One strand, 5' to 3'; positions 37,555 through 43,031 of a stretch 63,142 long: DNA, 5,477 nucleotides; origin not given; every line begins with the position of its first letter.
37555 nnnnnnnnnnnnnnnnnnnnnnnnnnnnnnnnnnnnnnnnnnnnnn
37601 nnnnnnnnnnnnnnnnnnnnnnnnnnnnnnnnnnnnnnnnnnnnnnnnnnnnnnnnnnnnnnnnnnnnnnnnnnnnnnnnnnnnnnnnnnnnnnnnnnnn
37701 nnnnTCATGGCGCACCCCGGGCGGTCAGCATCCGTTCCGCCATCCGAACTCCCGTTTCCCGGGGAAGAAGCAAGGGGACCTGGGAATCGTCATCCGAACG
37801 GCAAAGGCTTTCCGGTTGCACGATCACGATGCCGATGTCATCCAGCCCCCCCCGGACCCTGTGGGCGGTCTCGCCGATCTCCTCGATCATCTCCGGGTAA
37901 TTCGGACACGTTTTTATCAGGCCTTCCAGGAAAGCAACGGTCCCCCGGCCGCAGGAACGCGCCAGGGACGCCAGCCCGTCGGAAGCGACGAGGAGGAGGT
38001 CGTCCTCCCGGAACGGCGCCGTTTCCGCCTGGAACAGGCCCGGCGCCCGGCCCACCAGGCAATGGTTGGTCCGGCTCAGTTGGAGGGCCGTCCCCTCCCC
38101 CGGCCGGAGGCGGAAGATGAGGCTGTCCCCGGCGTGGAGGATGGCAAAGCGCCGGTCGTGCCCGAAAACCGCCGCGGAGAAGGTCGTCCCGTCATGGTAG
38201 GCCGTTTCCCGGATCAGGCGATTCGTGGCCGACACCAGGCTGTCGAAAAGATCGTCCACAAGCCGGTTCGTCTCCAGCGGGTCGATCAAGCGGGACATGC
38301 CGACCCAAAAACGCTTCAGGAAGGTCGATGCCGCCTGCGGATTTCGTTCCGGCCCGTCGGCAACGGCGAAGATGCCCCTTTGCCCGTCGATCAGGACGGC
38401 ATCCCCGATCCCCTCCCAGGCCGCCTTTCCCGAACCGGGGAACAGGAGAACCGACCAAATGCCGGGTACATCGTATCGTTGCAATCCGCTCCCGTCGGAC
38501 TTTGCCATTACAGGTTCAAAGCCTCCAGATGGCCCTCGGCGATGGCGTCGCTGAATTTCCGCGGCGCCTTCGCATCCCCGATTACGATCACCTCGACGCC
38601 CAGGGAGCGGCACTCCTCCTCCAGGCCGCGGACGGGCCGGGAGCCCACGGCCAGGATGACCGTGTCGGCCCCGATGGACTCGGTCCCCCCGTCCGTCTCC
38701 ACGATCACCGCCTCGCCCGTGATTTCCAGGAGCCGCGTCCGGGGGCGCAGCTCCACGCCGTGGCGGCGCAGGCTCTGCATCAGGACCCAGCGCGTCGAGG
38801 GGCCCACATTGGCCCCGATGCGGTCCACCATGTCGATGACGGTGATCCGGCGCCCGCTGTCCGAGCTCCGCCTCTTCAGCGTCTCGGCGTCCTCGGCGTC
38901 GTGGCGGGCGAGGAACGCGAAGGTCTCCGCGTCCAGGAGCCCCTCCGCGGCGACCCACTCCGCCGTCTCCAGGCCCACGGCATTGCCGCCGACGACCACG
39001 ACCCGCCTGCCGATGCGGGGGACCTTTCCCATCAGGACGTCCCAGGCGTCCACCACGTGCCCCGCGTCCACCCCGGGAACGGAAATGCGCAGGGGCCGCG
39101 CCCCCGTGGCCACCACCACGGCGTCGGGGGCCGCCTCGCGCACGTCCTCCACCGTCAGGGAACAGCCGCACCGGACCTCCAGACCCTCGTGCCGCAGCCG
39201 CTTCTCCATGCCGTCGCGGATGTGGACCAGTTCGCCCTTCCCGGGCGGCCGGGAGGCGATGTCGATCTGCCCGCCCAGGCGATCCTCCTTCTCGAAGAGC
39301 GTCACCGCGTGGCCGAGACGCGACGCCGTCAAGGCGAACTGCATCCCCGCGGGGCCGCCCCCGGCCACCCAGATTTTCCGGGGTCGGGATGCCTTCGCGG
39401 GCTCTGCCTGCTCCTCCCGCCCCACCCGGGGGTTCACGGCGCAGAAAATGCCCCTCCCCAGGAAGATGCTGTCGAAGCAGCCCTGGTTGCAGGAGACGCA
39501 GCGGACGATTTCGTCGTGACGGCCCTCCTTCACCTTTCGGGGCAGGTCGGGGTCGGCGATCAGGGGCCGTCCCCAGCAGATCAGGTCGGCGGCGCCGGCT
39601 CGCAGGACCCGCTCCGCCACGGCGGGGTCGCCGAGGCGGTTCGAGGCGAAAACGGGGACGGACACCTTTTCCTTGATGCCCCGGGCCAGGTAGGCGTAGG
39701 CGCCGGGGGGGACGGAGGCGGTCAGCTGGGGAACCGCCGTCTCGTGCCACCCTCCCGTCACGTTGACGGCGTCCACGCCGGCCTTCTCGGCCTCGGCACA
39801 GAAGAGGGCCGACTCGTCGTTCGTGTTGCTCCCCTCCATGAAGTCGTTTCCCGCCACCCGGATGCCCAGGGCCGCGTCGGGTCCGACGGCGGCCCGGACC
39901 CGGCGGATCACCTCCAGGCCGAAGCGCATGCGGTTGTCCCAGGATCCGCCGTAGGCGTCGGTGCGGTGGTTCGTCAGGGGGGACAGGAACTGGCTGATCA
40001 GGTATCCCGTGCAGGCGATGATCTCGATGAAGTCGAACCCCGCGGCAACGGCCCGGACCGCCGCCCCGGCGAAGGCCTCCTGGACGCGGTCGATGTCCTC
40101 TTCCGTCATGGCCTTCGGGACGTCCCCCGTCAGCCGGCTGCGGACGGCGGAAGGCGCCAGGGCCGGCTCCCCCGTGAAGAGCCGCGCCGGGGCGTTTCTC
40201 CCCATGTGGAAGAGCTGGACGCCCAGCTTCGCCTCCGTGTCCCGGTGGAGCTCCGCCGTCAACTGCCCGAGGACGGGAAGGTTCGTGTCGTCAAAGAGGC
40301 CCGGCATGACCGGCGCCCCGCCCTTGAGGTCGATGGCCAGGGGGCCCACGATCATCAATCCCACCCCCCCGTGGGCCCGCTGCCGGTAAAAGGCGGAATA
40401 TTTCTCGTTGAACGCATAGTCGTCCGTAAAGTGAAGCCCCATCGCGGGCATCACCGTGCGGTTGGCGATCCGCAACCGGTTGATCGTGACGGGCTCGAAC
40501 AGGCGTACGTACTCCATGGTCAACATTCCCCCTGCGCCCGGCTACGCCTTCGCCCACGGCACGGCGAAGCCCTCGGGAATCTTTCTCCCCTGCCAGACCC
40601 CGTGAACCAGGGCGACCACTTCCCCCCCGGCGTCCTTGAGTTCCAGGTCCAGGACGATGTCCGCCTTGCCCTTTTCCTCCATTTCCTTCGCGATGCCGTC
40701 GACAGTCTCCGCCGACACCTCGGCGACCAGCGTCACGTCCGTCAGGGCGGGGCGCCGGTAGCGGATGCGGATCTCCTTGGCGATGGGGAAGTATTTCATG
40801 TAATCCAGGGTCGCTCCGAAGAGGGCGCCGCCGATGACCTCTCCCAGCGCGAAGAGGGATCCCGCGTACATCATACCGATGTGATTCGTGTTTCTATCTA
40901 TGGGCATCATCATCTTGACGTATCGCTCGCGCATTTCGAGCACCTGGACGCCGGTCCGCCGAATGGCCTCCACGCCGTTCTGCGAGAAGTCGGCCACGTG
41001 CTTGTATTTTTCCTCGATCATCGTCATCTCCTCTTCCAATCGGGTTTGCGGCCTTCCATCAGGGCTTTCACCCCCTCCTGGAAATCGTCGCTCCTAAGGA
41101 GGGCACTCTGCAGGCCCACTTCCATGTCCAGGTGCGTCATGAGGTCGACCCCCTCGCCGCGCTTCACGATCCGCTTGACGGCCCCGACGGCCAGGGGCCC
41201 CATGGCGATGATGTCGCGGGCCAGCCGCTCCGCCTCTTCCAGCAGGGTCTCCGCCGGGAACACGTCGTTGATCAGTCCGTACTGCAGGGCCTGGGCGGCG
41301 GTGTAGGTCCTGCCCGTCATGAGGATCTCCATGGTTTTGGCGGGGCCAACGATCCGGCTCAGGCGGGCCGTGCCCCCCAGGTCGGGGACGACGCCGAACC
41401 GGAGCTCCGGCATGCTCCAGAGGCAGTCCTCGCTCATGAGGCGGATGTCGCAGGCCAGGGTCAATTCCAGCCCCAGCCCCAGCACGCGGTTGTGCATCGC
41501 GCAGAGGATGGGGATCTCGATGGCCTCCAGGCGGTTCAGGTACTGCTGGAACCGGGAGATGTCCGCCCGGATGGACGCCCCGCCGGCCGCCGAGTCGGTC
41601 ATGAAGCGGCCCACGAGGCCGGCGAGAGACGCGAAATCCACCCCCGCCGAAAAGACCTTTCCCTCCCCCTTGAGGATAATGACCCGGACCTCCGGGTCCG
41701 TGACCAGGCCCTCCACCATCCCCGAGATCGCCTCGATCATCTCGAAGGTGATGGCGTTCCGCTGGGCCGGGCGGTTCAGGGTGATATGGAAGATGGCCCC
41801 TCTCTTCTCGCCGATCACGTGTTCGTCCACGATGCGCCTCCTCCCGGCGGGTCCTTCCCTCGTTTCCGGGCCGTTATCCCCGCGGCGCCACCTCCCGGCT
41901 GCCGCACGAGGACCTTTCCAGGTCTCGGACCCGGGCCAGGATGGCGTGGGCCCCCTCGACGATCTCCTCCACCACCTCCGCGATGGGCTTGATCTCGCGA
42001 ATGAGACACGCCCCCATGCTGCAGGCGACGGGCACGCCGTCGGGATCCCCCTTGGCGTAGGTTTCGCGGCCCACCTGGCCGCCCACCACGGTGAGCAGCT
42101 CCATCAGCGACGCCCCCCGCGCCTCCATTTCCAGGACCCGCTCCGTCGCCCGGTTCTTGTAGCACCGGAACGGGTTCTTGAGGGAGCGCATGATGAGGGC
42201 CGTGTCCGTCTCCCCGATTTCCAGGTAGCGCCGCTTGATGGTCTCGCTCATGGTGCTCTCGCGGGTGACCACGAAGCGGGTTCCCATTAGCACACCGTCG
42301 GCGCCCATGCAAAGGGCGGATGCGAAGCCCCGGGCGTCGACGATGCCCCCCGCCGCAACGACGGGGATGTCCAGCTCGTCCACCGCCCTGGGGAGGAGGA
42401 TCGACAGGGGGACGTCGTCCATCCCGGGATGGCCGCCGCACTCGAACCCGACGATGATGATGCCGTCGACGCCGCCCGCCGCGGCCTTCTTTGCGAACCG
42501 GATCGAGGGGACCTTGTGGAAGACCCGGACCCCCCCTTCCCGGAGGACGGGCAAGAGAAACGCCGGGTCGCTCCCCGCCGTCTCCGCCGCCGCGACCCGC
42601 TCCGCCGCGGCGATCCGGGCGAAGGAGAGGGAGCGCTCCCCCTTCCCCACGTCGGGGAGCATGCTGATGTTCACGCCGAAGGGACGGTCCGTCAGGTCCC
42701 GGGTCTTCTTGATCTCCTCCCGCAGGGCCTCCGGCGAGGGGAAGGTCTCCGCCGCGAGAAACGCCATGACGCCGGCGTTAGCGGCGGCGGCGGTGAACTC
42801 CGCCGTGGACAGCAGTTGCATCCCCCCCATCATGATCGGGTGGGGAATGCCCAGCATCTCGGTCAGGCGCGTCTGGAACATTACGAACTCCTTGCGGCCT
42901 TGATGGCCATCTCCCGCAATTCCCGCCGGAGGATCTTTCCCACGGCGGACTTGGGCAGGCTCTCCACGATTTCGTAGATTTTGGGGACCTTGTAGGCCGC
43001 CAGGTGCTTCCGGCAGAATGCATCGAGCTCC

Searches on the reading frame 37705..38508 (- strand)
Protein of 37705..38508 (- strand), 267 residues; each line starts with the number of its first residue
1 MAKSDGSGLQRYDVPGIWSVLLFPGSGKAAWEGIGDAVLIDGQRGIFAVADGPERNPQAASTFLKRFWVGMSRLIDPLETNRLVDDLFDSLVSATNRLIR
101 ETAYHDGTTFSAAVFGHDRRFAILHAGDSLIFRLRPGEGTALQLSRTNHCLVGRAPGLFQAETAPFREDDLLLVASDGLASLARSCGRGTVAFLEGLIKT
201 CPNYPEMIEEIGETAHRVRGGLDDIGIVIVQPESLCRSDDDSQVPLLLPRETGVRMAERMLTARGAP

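Call 38: search_protein_families(library=pfam, proteins=[window:37705-38508:-], max_evalue=0.0001)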
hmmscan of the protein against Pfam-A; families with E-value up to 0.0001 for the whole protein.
window:37705-38508:- (267 aa): 1 family
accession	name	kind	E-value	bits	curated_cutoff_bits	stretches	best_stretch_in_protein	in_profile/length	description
PF07228.17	SpoIIE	-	8.2e-07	29.6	25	1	85-231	37-190/192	Stage II sporulation protein E (SpoIIE)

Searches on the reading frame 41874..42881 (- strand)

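Call 84: search_protein_families(library=ncbifam, proteins=[window:41874-42881:-], max_evalue=1e-20)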
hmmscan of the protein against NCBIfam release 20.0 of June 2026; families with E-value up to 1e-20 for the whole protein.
window:41874-42881:- (335 aa): 1 family
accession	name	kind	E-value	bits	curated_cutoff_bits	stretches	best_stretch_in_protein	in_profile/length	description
TIGR03151.1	enACPred_II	equivalog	6.5e-65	219.4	453.1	1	3-317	1-306/307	enoyl-[acyl-carrier-protein] reductase FabK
